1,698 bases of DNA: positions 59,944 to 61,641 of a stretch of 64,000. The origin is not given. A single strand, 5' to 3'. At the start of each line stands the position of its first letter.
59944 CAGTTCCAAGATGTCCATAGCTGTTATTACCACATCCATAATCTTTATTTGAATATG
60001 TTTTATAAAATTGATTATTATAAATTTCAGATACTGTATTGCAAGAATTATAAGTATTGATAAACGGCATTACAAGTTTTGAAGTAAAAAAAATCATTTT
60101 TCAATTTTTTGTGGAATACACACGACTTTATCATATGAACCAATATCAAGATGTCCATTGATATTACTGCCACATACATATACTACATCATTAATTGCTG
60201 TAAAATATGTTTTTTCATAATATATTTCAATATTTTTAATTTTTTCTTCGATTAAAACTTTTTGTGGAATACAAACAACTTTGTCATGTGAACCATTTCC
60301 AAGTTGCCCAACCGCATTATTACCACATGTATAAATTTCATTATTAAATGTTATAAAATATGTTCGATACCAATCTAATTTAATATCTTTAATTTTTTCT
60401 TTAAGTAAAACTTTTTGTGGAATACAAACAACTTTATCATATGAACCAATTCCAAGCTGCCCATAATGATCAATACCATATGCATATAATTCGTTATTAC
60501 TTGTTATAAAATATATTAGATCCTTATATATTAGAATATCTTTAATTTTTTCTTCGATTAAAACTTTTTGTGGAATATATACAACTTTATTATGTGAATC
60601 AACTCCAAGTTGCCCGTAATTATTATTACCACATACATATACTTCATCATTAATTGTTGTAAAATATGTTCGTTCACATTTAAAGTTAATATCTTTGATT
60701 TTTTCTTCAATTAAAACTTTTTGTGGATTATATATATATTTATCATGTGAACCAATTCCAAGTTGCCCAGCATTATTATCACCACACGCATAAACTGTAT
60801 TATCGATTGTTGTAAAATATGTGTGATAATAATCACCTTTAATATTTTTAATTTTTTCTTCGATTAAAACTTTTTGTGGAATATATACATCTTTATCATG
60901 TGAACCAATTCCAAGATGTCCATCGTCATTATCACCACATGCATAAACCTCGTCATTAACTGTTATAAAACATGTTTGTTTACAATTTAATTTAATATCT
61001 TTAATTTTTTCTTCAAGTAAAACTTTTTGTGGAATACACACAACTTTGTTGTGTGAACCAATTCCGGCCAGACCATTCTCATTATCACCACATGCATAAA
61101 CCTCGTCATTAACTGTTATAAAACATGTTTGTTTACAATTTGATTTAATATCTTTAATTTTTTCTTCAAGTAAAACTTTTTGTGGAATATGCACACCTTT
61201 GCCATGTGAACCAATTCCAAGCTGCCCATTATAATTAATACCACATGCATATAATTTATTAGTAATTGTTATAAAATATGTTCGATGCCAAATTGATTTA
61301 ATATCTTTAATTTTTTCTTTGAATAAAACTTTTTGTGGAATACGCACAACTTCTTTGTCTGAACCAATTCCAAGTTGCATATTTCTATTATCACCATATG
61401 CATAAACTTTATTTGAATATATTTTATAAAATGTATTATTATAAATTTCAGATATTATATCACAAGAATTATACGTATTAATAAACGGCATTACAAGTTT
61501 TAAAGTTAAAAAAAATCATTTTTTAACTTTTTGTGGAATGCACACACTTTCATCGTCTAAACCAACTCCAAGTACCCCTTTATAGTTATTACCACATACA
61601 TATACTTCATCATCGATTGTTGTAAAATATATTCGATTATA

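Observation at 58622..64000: Head-to-tail array of at least five RCC1-like repeat genes built from a 153-nt unit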

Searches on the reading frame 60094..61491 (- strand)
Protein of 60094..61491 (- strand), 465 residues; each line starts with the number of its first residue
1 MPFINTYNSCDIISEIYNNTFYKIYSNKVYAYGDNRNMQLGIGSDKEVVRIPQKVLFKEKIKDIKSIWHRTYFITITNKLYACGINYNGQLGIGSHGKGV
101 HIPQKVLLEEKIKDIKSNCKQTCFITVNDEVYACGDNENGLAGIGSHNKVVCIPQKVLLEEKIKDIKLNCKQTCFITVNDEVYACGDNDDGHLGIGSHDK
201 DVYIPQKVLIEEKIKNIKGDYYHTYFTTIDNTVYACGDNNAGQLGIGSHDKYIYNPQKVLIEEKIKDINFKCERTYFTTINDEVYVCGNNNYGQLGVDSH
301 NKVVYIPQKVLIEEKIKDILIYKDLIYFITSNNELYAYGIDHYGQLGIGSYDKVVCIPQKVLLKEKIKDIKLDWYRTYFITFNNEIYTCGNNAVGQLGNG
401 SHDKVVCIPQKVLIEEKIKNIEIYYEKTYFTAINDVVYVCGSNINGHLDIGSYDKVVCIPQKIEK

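Call 4: search_protein_families(library=pfam, proteins=[window:60094-61491:-], max_evalue=0.01)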
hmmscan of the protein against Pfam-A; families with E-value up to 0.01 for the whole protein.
window:60094-61491:- (465 aa): 6 families
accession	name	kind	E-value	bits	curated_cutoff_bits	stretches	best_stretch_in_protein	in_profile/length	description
PF25390.1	WD40_RLD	-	4.2e-75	253.8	150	2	172-464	42-346/363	RCC1-like domain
PF00415.24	RCC1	-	3e-62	207.5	21.7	8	282-318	2-39/50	Regulator of chromosome condensation (RCC1) repeat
PF13540.12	RCC1_2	-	1.1e-30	105.1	22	5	221-243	8-30/30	Regulator of chromosome condensation (RCC1) repeat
PF25384.1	Alsin_RLD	-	0.00023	21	100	0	222-300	233-312/405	Alsin RCC1-like domain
PF00686.25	CBM_20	-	0.00041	20.5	23.3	0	268-291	4-25/97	Starch binding domain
PF09181.15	ProRS-C_2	-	0.0045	17.5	25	0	107-133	11-37/66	Prolyl-tRNA synthetase, C-terminal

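Call 12: find_encoding_contigs(protein=window:60094-61491:-, flank=10000, max_places=6)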
Protein window:60094-61491:- (465 aa): 4 contigs read that carry it; 2 places shown.
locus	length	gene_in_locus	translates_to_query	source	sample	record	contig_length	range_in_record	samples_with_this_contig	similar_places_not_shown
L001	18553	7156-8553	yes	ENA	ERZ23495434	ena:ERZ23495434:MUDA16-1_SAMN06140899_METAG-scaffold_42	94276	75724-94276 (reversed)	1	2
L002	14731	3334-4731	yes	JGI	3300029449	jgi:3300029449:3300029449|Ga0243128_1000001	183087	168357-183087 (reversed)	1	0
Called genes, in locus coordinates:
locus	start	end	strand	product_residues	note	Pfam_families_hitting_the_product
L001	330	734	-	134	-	-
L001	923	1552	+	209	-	PF25390:WD40_RLD, PF00415:RCC1 (weak), PF13540:RCC1_2 (weak), PF00415:RCC1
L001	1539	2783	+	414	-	PF13540:RCC1_2 (faint), PF25390:WD40_RLD, PF16759:LIG3_BRCT (faint), PF00415:RCC1 (weak), PF13186:SPASM (faint), PF00415:RCC1 (weak), PF25390:WD40_RLD, PF00415:RCC1 (weak), +1 more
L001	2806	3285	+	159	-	PF25390:WD40_RLD, PF00415:RCC1 (weak)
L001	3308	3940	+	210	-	PF25390:WD40_RLD, PF16759:LIG3_BRCT (faint), PF13186:SPASM (faint), PF13540:RCC1_2 (weak), PF00415:RCC1 (weak)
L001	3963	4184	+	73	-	-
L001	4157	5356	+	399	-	PF00415:RCC1 (weak), PF13540:RCC1_2 (faint), PF25384:Alsin_RLD (faint), PF25390:WD40_RLD, PF00415:RCC1 (weak), PF25390:WD40_RLD, PF00415:RCC1 (weak)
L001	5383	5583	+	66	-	-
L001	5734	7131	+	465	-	PF25384:Alsin_RLD (faint), PF25390:WD40_RLD, PF00415:RCC1 (weak), PF13540:RCC1_2 (faint), PF25390:WD40_RLD, PF00415:RCC1 (weak)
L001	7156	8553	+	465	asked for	PF25390:WD40_RLD, PF13540:RCC1_2 (faint), PF25384:Alsin_RLD (faint), PF25390:WD40_RLD, PF00415:RCC1 (weak)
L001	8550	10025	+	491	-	PF25390:WD40_RLD, PF25384:Alsin_RLD (faint), PF13540:RCC1_2 (weak), PF00415:RCC1, PF25390:WD40_RLD, PF00415:RCC1 (weak), PF13540:RCC1_2 (weak), PF00415:RCC1 (weak)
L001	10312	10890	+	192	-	-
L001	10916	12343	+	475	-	PF00270:DEAD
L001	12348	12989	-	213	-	-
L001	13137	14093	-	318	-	PF07714:PK_Tyr_Ser-Thr (weak), PF00069:Pkinase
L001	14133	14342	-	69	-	-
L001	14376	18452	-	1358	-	PF04997:RNA_pol_Rpb1_1, PF00623:RNA_pol_Rpb1_2, PF04983:RNA_pol_Rpb1_3, PF04998:RNA_pol_Rpb1_5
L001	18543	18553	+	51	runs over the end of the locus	-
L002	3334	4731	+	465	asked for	PF25390:WD40_RLD, PF13540:RCC1_2 (faint), PF25384:Alsin_RLD (faint), PF25390:WD40_RLD, PF00415:RCC1 (weak)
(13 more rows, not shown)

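Call 13: find_homologous_proteins(query=window:60094-61491:-)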
Query window:60094-61491:- (465 aa): 190 proteins with E <= 0.001 among 8000 candidates; the best 120 are listed.
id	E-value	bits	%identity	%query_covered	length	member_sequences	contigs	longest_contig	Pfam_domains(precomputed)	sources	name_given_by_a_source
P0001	0.0e+0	1061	100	100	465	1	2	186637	PF00415.25,PF13540.13,PF25384.2,PF25390.2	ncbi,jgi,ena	-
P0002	1.4e-246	837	64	100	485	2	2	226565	PF00415.25,PF13540.13,PF25384.2,PF25390.2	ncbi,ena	-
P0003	6.0e-184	631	58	100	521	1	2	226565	PF00415.25,PF13540.13,PF25390.2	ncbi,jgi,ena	-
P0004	1.4e-181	623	52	100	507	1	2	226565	PF00415.25,PF13540.13,PF25384.2,PF25390.2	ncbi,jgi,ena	-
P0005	2.3e-177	609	58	89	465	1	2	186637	PF00415.25,PF13540.13,PF25384.2,PF25390.2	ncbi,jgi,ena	-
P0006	1.4e-176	606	63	100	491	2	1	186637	PF00415.25,PF13540.13,PF25384.2,PF25390.2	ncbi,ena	-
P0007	3.9e-152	526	58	89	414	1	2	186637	PF16280.11,PF13186.12,PF00415.25,PF13540.13,PF16759.13,PF25390.2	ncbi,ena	-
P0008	4.3e-140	486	62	79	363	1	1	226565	PF00415.25,PF13540.13,PF25390.2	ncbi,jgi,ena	-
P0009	3.2e-92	328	61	58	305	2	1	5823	PF00415.25,PF13540.13,PF25390.2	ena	-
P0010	2.6e-64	236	32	97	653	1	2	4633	PF27112.1,PF00415.25,PF13540.13,PF25384.2,PF25390.2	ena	-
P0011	5.4e-55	205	33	86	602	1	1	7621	PF27112.1,PF00415.25,PF13540.13,PF25384.2,PF25390.2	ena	-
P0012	1.4e-51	194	32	83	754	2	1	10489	PF00415.25,PF17356.8,PF12345.14,PF13540.13,PF25384.2,PF25390.2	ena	-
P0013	1.8e-41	161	26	94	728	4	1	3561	PF00415.25,PF13540.13,PF25384.2,PF25390.2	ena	-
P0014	6.0e-35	139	31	66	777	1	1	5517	PF00415.25,PF13540.13,PF25384.2,PF25390.2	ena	-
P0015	4.2e-34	136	30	73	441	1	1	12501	PF00415.25,PF13540.13,PF25384.2,PF25390.2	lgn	-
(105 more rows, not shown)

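Call 37: predict_structure(alignment_id=A2)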
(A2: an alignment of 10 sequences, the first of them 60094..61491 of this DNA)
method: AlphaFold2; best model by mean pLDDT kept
length: 465 residues; sequences in the alignment: 10
mean_pLDDT: 52.8   pTM: 0.52
mean pLDDT of the five models: 52.8, 39.7, 28.2, 27.7, 26.0
residues with pLDDT >= 90: 0; 70-90: 102; 50-70: 158; < 50: 205
segments of 3 or more residues with pLDDT < 50: 1-57, 84-103, 135-152, 186-207, 239-251, 289-305, 339-360, 390-407, 442-458
pLDDT, mean of each block of 10 residues (from residue 1): 24 23 33 30 27 47 58 69 42 32 57 71 76 49 33 57 71 70 51 32 43 73 75 67 40 60 78 71 65 32 51 66 62 62 34 38 60 61 66 35 43 71 66 76 38 40 65
secondary structure, 60 per line:
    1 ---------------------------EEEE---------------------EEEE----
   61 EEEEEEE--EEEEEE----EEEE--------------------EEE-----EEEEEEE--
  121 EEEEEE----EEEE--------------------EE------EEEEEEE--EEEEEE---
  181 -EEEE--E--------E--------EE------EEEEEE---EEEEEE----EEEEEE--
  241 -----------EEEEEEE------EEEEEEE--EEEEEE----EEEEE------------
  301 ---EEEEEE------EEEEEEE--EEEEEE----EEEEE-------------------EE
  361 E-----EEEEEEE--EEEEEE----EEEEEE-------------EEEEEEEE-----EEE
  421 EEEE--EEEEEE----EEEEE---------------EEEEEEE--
elements in order: E28-31 E53-56 E61-67 E70-75 E80-83 E104-106 E112-118 E121-126 E131-134 E163-169 E172-177 E182-185 E214-219 E223-228 E233-238 E252-258 E265-271 E274-279 E284-288 E304-309 E316-322 E325-330 E335-339 E359-361 E367-373 E376-381 E386-391 E405-412 E418-424 E427-432 E437-441 E457-463

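Call 39: search_solved_structures(query=window:60094-61491:-, max_evalue=0.00001, show_alignments=1)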
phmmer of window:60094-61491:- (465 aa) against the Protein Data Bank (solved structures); distinct sequences matched with E-value up to 0.00001: 31.
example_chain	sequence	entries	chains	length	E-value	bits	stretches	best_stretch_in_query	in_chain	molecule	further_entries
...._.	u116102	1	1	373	2.4e-26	95.9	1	169-411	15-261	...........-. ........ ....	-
4jhp_C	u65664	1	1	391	3.2e-26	95.5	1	71-350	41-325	X-linked retinitis pigmentosa GTPase regulator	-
6xzm_A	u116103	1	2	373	3.3e-26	95.5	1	169-411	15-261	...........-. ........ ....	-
4jhn_A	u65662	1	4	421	4.2e-26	95.1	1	71-349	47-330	X-linked retinitis pigmentosa GTPase regulator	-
4d9s_A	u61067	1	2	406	5.4e-26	94.8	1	166-411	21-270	UVB-resistance protein UVR8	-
4naa_A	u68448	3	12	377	5.8e-26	94.7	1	171-411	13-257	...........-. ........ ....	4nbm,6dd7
4dnw_A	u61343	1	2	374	5.8e-26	94.7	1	171-411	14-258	AT5g63860/MGI19_6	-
4qam_A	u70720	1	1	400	5.8e-26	94.7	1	71-350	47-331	X-linked retinitis pigmentosa GTPase regulator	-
4dnv_A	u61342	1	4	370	6.2e-26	94.6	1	171-411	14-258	AT5g63860/MGI19_6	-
4nc4_A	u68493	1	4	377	6.4e-26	94.5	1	171-411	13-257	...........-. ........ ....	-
4dnu_A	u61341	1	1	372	7.3e-26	94.4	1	169-411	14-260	AT5g63860/MGI19_6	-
7vgg_B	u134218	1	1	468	9.4e-26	94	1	166-411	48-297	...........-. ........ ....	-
8gqe_B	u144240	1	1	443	1.5e-25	93.3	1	171-411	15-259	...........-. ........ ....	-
6xzn_A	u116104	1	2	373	4.7e-25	91.7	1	169-411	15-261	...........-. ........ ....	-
7q40_A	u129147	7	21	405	1.3e-21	80.3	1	74-401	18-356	E3 ubiquitin-protein ligase HERC2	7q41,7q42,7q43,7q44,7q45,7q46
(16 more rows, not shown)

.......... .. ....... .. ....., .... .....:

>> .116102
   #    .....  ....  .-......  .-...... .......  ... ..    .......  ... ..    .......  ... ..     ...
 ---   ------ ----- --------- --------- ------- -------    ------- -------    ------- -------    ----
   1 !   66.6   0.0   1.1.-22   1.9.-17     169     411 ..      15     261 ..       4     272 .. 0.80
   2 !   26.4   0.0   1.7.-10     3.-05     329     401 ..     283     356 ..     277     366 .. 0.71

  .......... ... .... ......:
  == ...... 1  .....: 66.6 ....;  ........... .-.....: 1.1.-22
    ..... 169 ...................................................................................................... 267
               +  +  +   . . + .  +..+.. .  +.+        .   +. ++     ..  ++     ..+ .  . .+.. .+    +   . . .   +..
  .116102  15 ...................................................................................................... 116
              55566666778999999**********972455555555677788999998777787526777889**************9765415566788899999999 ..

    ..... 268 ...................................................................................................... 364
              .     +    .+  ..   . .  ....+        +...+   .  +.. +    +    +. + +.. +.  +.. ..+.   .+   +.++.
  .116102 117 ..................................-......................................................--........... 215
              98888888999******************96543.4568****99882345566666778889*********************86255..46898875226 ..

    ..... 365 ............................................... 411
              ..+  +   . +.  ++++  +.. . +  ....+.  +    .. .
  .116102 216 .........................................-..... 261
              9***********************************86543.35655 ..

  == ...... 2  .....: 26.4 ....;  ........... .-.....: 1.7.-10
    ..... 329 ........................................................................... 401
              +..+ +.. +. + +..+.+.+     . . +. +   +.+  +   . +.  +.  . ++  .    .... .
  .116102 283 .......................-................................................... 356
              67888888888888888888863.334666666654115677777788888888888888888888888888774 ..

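Call 41: find_encoding_contigs(protein=P0003, flank=10000, max_places=3)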
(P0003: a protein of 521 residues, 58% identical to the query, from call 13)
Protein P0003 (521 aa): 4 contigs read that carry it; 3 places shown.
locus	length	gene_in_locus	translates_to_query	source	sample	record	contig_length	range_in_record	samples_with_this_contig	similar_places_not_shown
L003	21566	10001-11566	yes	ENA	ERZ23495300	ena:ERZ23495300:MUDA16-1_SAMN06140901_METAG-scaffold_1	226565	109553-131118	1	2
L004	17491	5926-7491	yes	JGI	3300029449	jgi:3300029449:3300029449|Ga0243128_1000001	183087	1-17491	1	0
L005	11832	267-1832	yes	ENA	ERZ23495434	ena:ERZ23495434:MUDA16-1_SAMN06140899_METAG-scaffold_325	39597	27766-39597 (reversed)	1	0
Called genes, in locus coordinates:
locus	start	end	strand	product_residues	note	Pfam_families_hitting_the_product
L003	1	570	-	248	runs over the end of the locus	PF13540:RCC1_2 (faint), PF25390:WD40_RLD, PF00415:RCC1 (weak)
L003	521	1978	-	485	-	PF25384:Alsin_RLD (faint), PF13540:RCC1_2 (faint), PF25390:WD40_RLD, PF00415:RCC1 (weak), PF25390:WD40_RLD, PF00415:RCC1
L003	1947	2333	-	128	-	PF00415:RCC1 (weak), PF13540:RCC1_2 (faint), PF25390:WD40_RLD, PF00415:RCC1 (weak)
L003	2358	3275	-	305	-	PF25390:WD40_RLD, PF13540:RCC1_2 (faint), PF25390:WD40_RLD, PF00415:RCC1 (weak)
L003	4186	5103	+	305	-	PF25390:WD40_RLD, PF13540:RCC1_2 (faint), PF25390:WD40_RLD, PF00415:RCC1 (weak)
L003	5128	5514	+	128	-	PF00415:RCC1 (weak), PF13540:RCC1_2 (faint), PF25390:WD40_RLD, PF00415:RCC1 (weak)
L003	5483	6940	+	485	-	PF25384:Alsin_RLD (faint), PF13540:RCC1_2 (faint), PF25390:WD40_RLD, PF00415:RCC1 (weak), PF25390:WD40_RLD, PF00415:RCC1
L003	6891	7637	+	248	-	PF13540:RCC1_2 (faint), PF25390:WD40_RLD, PF00415:RCC1 (weak)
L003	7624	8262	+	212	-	PF25390:WD40_RLD, PF00415:RCC1 (weak), PF13540:RCC1_2 (faint), PF25390:WD40_RLD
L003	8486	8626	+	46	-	-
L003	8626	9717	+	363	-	PF25390:WD40_RLD, PF13540:RCC1_2 (faint), PF25390:WD40_RLD, PF00415:RCC1 (weak)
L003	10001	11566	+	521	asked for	PF13540:RCC1_2 (faint), PF00415:RCC1 (weak), PF25390:WD40_RLD, PF00415:RCC1, PF25390:WD40_RLD, PF00415:RCC1 (weak)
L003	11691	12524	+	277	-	PF25390:WD40_RLD, PF00415:RCC1 (faint)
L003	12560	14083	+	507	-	PF25384:Alsin_RLD (faint), PF13540:RCC1_2 (faint), PF25390:WD40_RLD, PF00415:RCC1 (weak), PF25390:WD40_RLD, PF00415:RCC1 (weak)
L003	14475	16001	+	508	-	-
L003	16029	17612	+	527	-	-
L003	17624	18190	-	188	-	-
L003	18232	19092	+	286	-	-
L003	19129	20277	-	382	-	PF05175:MTS (weak), PF13489:Methyltransf_23, PF07021:MetW (weak), PF13847:Methyltransf_31, PF08241:Methyltransf_11, PF08242:Methyltransf_12, PF13649:Methyltransf_25 (weak)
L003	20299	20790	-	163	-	-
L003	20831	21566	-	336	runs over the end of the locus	-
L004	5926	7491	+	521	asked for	PF13540:RCC1_2 (faint), PF00415:RCC1 (weak), PF25390:WD40_RLD, PF00415:RCC1, PF25390:WD40_RLD, PF00415:RCC1 (weak)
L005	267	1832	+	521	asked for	PF13540:RCC1_2 (faint), PF00415:RCC1 (weak), PF25390:WD40_RLD, PF00415:RCC1, PF25390:WD40_RLD, PF00415:RCC1 (weak)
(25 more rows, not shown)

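Call 52: predict_structure(alignment_id=A3)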
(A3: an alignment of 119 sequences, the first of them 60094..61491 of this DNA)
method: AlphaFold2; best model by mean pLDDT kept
length: 465 residues; sequences in the alignment: 119
mean_pLDDT: 94.3   pTM: 0.88
mean pLDDT of the five models: 94.3, 93.6, 93.7, 93.4, 93.2
residues with pLDDT >= 90: 427; 70-90: 20; 50-70: 4; < 50: 14
segments of 3 or more residues with pLDDT < 50: 1-14
pLDDT, mean of each block of 10 residues (from residue 1): 38 60 90 96 96 94 94 96 98 96 97 96 98 98 98 98 97 98 98 98 98 97 97 98 98 98 97 96 97 97 98 93 94 95 97 97 95 95 97 98 98 96 95 96 91 93 88
secondary structure, 60 per line:
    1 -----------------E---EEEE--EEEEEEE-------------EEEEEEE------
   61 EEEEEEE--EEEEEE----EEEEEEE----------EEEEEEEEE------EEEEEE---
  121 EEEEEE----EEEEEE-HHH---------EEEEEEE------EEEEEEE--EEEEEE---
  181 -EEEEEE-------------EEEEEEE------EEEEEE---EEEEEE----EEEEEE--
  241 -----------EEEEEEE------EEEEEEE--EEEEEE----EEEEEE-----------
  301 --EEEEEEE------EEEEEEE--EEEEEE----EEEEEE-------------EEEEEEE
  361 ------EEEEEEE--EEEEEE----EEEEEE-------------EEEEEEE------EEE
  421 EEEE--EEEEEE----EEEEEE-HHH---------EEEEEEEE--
elements in order: E22-25 E28-34 E48-54 E61-67 E70-75 E80-86 E97-105 E112-117 E121-126 E131-136 E150-156 E163-169 E172-177 E182-187 E201-207 E214-219 E223-228 E233-238 E252-258 E265-271 E274-279 E284-289 E303-309 E316-322 E325-330 E335-340 E354-360 E367-373 E376-381 E386-391 E405-411 E418-424 E427-432 E437-442 E456-463

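Call 55: fold_search(model_id=the predicted structure, library=pdb)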
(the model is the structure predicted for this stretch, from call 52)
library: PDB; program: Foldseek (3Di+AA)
matches with E <= 10: 1714; with E <= 0.001: 1259
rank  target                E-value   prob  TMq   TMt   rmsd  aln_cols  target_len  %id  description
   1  4dnw_B                3.0e-30  1.00  0.44  0.52  11.0       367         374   25  Crystal structure of UVB-resistance protein UVR8 (released 2012-03-07)
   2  4dnw_A                1.7e-29  1.00  0.41  0.50  12.0       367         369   26  Crystal structure of UVB-resistance protein UVR8 (released 2012-03-07)
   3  4dnu                  2.0e-29  1.00  0.44  0.52  11.0       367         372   25  Crystal structure of the W285A mutant of UVB-resistance protein UVR8 (released 2012-03-07)
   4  4dnv_B                2.7e-29  1.00  0.43  0.52  10.8       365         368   25  Crystal structure of the W285F mutant of UVB-resistance protein UVR8 (released 2012-03-07)
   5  8gqe_B                6.8e-29  1.00  0.44  0.51  11.0       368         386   25  Crystal structure of the W285A mutant of UVR8 in complex with RUP2 (released 2022-09-14)
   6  4dnv_A                1.2e-28  1.00  0.43  0.52  10.9       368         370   25  Crystal structure of the W285F mutant of UVB-resistance protein UVR8 (released 2012-03-07)
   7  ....                  1.7e-28  1.00  0.43  0.52  10.8       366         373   25  Arabidopsis UV-B photoreceptor UVR8 mutant D96N D107N (released 2021-01-13)
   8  4nc4_A                2.0e-28  1.00  0.43  0.53  10.8       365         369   25  Crystal structure of photoreceptor AtUVR8 mutant W285F and light-induced structural changes at 120K (released 2016-10-26)
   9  4d9s_A                2.0e-28  1.00  0.43  0.51  10.9       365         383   25  Crystal structure of Arabidopsis thaliana UVR8 (UV Resistance locus 8) (released 2012-04-04)
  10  4d9s_B                2.3e-28  1.00  0.43  0.51  10.8       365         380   25  Crystal structure of Arabidopsis thaliana UVR8 (UV Resistance locus 8) (released 2012-04-04)
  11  6xzm_A                3.1e-28  1.00  0.44  0.53  10.8       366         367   25  Arabidopsis UV-B photoreceptor UVR8 mutant D96N D107N W285A (released 2021-01-13)
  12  6dd7_A                5.7e-28  1.00  0.41  0.50  11.8       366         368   26  Crystal structure of plant UVB photoreceptor UVR8 from in situ serial Laue diffraction (released 2018-07-18)
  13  7q41_C                6.0e-28  1.00  0.43  0.53   9.9       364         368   25  Crystal structure of RCC1-Like domain 2 of ubiquitin ligase HERC2 in complex with DXDKDED motif of ubiquitin-protein l (released 2022-11-16)
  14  7q40_A                6.7e-28  1.00  0.43  0.52  10.1       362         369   25  Crystal structure of RCC1-Like domain 2 of ubiquitin ligase HERC2 (released 2022-11-16)
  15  7q40_C                1.2e-27  1.00  0.43  0.52  10.0       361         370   25  Crystal structure of RCC1-Like domain 2 of ubiquitin ligase HERC2 (released 2022-11-16)
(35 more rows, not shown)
